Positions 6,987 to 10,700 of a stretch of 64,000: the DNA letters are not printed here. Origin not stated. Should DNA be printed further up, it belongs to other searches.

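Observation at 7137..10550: Nuclear-encoded bacterial-type MutS1 with a presequence-like extension: organellar mismatch repair without a GIY-YIG domain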

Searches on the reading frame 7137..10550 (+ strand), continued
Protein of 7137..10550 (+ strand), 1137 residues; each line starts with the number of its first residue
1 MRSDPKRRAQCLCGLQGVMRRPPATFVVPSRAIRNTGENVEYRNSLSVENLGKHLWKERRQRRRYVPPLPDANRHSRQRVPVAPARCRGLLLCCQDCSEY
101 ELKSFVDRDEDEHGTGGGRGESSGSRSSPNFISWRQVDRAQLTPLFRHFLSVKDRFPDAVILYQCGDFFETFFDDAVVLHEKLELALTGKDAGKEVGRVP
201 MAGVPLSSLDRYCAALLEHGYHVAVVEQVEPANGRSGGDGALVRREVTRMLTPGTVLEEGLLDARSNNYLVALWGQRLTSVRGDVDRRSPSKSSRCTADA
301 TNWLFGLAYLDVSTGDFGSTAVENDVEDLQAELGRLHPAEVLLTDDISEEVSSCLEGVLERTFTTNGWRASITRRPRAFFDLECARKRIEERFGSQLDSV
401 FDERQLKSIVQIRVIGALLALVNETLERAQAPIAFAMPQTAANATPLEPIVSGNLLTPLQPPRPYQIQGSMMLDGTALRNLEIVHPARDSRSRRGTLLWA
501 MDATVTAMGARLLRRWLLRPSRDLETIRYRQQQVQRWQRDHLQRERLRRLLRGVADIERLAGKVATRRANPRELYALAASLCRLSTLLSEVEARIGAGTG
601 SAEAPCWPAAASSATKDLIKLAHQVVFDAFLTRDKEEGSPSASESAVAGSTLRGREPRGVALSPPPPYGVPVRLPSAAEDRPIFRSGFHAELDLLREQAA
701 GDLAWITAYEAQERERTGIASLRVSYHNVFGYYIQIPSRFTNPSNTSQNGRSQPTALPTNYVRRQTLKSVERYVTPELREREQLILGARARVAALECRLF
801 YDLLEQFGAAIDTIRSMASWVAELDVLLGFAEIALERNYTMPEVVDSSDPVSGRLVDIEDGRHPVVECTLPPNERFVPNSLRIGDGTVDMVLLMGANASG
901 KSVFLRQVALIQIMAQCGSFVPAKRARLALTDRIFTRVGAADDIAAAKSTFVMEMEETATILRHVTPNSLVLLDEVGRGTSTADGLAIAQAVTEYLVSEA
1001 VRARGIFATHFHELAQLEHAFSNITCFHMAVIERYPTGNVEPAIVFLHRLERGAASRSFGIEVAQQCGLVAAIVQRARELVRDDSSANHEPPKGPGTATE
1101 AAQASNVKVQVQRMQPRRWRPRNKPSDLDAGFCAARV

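Call 58: predict_structure(alignment_id=A1)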
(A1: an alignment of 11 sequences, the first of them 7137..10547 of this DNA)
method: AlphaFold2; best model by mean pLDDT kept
length: 1137 residues; sequences in the alignment: 11
mean_pLDDT: 55.7   pTM: 0.44
mean pLDDT of the five models: 55.7, 54.5, 53.5, 52.0, 50.6
residues with pLDDT >= 90: 3; 70-90: 406; 50-70: 238; < 50: 490
segments of 3 or more residues with pLDDT < 50: 1-139, 141-145, 165-168, 185-208, 227-267, 280-299, 313-315, 428-463, 484-495, 597-610, 633-662, 749-751, 849-852, 861-880, 940-949, 978-982, 1029-1137
pLDDT, mean of each block of 10 residues (from residue 1): 26 24 24 24 24 23 25 24 24 26 26 24 26 36 51 60 52 55 47 42 44 56 49 30 34 31 49 77 36 38 79 62 77 76 77 78 71 80 77 53 72 83 54 29 33 30 51 63 48 49 76 77 79 83 82 84 81 87 80 55 42 76 80 42 34 31 59 72 78 81 82 84 82 85 56 65 84 87 81 87 87 82 87 74 64 60 41 38 60 57 64 77 64 67 44 59 69 61 57 72 69 65 60 38 33 33 31 41 35 29 24 24 29 27
secondary structure, 60 per line:
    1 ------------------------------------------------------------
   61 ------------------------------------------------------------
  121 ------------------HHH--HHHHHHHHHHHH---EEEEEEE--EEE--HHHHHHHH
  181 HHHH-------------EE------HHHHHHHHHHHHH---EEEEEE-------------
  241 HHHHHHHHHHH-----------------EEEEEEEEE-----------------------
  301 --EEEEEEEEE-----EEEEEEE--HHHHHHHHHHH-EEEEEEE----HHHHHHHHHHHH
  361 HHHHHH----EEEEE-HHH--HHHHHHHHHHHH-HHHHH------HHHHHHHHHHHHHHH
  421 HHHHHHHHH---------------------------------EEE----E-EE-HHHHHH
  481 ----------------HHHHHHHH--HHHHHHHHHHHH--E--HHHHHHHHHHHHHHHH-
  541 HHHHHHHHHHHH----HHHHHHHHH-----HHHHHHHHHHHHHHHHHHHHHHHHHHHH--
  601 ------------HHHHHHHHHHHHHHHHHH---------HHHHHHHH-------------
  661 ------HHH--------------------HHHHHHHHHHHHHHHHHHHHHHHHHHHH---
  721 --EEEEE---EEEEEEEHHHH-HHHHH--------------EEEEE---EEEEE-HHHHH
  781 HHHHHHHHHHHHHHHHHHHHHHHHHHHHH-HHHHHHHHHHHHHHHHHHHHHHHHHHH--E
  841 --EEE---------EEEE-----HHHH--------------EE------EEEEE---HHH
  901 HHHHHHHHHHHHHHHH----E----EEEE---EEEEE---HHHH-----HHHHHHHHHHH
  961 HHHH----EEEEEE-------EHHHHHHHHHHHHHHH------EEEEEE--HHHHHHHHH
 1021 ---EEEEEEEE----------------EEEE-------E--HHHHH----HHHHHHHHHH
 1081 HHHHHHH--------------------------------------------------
elements in order (helices of 4 or more, strands of 3 or more residues): H144-155 E159-165 E168-170 H173-184 H206-218 E222-227 H241-251 E269-277 E303-311 E317-323 H326-336 E338-344 H349-366 E371-375 H382-393 H395-399 H406-429 E463-465 H475-480 H497-504 H507-518 H524-539 H541-552 H557-565 H571-598 H613-630 H640-647 H690-717 E723-727 E731-737 H738-741 H743-747 E762-766 E770-774 H776-809 H811-837 E843-845 E855-858 H864-867 E890-894 H898-916 E926-929 E933-937 H941-944 H950-964 E969-974 H983-997 E1004-1009 H1012-1020 E1024-1031 E1048-1051 H1062-1066 H1071-1087

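Call 59: search_protein_families(library=pfam, proteins=[P0244, P0179, P0145, P0005], max_evalue=0.001)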
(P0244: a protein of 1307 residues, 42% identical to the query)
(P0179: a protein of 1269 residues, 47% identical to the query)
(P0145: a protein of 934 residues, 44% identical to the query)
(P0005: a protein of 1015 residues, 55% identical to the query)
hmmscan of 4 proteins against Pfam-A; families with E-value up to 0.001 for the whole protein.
P0244 (1307 aa): 6 families
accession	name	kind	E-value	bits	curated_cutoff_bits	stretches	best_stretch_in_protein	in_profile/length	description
PF00488.27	MutS_V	-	7.1e-74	248.3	30.2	1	888-1072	1-184/188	MutS domain V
PF05192.23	MutS_III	-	1.9e-36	126.7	34.1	1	508-820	1-194/194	MutS domain III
PF01624.25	MutS_I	-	2.7e-33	115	20.6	1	230-340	3-112/113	MutS domain I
PF05188.22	MutS_II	-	3.3e-16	60.3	25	1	349-487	1-128/133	MutS domain II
PF05190.23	MutS_IV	-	3.5e-16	59.7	22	1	687-774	1-86/92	MutS family domain IV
PF00929.31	RNase_T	-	1.8e-14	55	24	1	10-150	33-158/164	Exonuclease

P0179 (1269 aa): 7 families
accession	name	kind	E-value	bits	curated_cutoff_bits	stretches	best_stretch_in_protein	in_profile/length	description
PF00488.27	MutS_V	-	1.2e-80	270.3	30.2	1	1029-1210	9-188/188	MutS domain V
PF05192.23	MutS_III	-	2.8e-53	181.6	34.1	1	264-549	1-194/194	MutS domain III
PF01624.25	MutS_I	-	2.1e-40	137.9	20.6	1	3-111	1-111/113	MutS domain I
PF05190.23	MutS_IV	-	8.9e-31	106.5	22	1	418-509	1-92/92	MutS family domain IV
PF05188.22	MutS_II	-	9.6e-29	100.9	25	1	121-248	1-133/133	MutS domain II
PF14528.11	LAGLIDADG_3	-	1.2e-21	77.2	22.5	1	839-915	2-82/82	LAGLIDADG-like domain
PF14890.11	Intein_splicing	-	3.2e-09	37.2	35.8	1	666-1031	47-155/155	Intein splicing domain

P0145 (934 aa): 5 families
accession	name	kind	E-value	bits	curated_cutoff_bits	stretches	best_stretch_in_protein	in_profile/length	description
PF00488.27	MutS_V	-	1.4e-81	273.4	30.2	1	724-911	1-188/188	MutS domain V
PF05192.23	MutS_III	-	7e-48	164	34.1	1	372-665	1-193/194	MutS domain III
PF01624.25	MutS_I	-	1.9e-35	121.9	20.6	1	92-204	1-112/113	MutS domain I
PF05190.23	MutS_IV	-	4.7e-23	81.7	22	1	535-624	1-90/92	MutS family domain IV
PF05188.22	MutS_II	-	5.9e-17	62.8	25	1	214-338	2-125/133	MutS domain II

P0005 (1015 aa): 5 families
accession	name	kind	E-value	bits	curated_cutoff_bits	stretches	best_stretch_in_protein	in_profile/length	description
PF00488.27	MutS_V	-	9.3e-76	254.4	30.2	1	805-989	3-186/188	MutS domain V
PF05192.23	MutS_III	-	8.5e-43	147.4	34.1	1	433-744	2-194/194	MutS domain III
PF01624.25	MutS_I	-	1.3e-32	112.8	20.6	1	102-216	1-112/113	MutS domain I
PF05190.23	MutS_IV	-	1.1e-24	87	22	1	613-703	1-91/92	MutS family domain IV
PF05188.22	MutS_II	-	1.4e-16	61.5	25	1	275-397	11-127/133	MutS domain II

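Call 63: find_encoding_contigs(protein=window:7191-10550:+, flank=6000, max_places=3)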
Protein window:7191-10550:+ (1119 aa): no gene with exactly this product is on record in the collection.

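Call 64: find_encoding_contigs(protein=P0131, flank=6000, max_places=3)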
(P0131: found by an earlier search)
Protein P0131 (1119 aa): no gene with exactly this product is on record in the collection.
